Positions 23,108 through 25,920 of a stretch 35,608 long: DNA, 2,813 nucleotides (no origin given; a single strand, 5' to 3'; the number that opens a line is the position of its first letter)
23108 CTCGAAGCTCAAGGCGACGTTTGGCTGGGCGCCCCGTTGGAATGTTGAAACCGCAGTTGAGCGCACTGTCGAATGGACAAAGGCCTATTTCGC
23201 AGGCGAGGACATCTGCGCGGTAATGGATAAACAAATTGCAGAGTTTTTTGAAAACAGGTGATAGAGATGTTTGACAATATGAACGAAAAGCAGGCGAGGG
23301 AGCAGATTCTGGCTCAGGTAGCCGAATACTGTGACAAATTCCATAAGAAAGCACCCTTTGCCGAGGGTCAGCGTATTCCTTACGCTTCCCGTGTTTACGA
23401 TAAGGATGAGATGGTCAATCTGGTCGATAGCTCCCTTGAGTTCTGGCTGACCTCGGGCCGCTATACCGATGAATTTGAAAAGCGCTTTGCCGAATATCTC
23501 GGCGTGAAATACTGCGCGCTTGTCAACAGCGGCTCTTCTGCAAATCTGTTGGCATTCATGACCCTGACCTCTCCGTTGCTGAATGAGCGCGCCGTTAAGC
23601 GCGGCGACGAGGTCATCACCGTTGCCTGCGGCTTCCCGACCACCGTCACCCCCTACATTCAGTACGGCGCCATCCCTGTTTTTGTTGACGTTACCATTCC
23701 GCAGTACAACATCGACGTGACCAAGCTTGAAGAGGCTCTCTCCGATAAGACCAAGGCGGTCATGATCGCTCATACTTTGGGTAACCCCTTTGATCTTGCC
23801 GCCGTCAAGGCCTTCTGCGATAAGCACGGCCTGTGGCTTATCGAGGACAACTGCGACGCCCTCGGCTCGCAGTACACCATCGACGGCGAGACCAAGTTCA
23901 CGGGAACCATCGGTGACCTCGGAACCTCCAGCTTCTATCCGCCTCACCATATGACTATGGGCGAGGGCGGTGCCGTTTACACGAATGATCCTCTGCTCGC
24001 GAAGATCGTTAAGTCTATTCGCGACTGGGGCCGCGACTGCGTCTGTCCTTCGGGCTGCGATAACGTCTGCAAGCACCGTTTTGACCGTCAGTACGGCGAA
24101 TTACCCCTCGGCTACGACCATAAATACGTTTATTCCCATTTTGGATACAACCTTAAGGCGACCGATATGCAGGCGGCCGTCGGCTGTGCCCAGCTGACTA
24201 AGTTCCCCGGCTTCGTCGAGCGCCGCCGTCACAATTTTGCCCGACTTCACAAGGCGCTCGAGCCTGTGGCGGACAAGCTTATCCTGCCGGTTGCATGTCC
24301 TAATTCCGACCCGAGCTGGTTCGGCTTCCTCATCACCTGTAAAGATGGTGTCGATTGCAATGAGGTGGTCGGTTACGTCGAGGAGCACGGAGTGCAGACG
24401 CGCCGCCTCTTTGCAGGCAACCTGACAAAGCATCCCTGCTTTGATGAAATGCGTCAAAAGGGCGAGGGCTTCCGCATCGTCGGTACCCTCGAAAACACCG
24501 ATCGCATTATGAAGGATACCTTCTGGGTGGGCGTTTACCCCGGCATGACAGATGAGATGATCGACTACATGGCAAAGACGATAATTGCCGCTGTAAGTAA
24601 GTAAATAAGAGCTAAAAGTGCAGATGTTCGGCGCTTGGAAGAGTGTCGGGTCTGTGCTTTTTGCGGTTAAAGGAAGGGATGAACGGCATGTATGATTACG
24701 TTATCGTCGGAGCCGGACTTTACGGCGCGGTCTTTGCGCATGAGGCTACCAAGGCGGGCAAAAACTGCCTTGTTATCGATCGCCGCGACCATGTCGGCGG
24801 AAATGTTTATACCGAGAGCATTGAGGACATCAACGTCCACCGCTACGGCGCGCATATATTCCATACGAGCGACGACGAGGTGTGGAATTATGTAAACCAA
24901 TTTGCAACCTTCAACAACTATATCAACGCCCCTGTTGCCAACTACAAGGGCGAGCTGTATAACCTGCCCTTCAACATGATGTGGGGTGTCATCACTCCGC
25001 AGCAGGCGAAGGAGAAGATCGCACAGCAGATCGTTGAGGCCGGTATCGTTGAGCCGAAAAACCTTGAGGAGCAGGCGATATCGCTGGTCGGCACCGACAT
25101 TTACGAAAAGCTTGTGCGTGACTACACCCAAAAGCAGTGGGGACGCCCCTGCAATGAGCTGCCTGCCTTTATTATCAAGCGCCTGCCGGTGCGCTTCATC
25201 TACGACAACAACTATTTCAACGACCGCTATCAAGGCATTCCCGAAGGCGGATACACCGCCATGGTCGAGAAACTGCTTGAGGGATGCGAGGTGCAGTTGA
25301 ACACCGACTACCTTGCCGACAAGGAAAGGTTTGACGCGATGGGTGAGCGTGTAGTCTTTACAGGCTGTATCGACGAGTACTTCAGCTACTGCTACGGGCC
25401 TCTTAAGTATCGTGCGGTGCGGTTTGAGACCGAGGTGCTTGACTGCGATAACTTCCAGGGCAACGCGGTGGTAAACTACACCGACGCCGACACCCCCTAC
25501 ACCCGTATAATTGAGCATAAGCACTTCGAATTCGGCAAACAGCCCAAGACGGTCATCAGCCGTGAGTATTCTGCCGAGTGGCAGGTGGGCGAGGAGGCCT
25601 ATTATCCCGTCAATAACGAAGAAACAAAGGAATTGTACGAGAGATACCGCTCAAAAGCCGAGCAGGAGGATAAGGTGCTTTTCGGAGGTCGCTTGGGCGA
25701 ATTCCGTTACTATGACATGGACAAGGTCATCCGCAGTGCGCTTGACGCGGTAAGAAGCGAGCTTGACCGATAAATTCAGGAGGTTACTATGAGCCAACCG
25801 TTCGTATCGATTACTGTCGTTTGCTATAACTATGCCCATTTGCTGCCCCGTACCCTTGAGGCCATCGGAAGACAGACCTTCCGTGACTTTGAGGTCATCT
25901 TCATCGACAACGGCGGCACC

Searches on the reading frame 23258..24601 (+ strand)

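Call 76: search_protein_families(library=pfam, proteins=[window:23258-24601:+], max_evalue=0.00001)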
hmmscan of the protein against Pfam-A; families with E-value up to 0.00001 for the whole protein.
window:23258-24601:+ (448 aa): 2 families
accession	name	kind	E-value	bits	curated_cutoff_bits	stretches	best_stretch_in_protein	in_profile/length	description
PF01041.23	DegT_DnrJ_EryC1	-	2.5e-87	293.9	19.8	1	50-442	5-359/360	DegT/DnrJ/EryC1/StrS aminotransferase family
PF01212.27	Beta_elim_lyase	-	7.8e-06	25.9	27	0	70-199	34-170/288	Beta-eliminating lyase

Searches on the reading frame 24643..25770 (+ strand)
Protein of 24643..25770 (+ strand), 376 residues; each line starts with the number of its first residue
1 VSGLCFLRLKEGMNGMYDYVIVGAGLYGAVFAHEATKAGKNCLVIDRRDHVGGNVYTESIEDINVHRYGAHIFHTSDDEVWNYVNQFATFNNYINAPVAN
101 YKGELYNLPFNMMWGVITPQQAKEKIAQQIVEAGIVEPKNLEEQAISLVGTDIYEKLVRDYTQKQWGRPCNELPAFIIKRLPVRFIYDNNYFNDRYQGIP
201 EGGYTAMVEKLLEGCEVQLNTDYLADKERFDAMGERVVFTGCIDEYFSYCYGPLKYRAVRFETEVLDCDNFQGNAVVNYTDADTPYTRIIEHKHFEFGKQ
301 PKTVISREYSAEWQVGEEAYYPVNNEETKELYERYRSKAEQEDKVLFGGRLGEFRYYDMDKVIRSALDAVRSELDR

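Call 76: search_protein_families(library=pfam, proteins=[window:24643-25770:+], max_evalue=0.00001)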
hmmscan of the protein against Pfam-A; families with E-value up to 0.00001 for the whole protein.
window:24643-25770:+ (376 aa): 3 families
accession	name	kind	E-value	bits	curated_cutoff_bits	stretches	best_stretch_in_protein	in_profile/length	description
PF03275.19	GLF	-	3.4e-83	278.8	26.3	1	156-356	1-203/203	UDP-galactopyranose mutase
PF13450.12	NAD_binding_8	-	8.9e-21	74.4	21.9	1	21-87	1-68/68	NAD(P)-binding Rossmann-like domain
PF01593.30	Amino_oxidase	-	1.9e-07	31.2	19.8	1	36-99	11-78/443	Flavin containing amine oxidoreductase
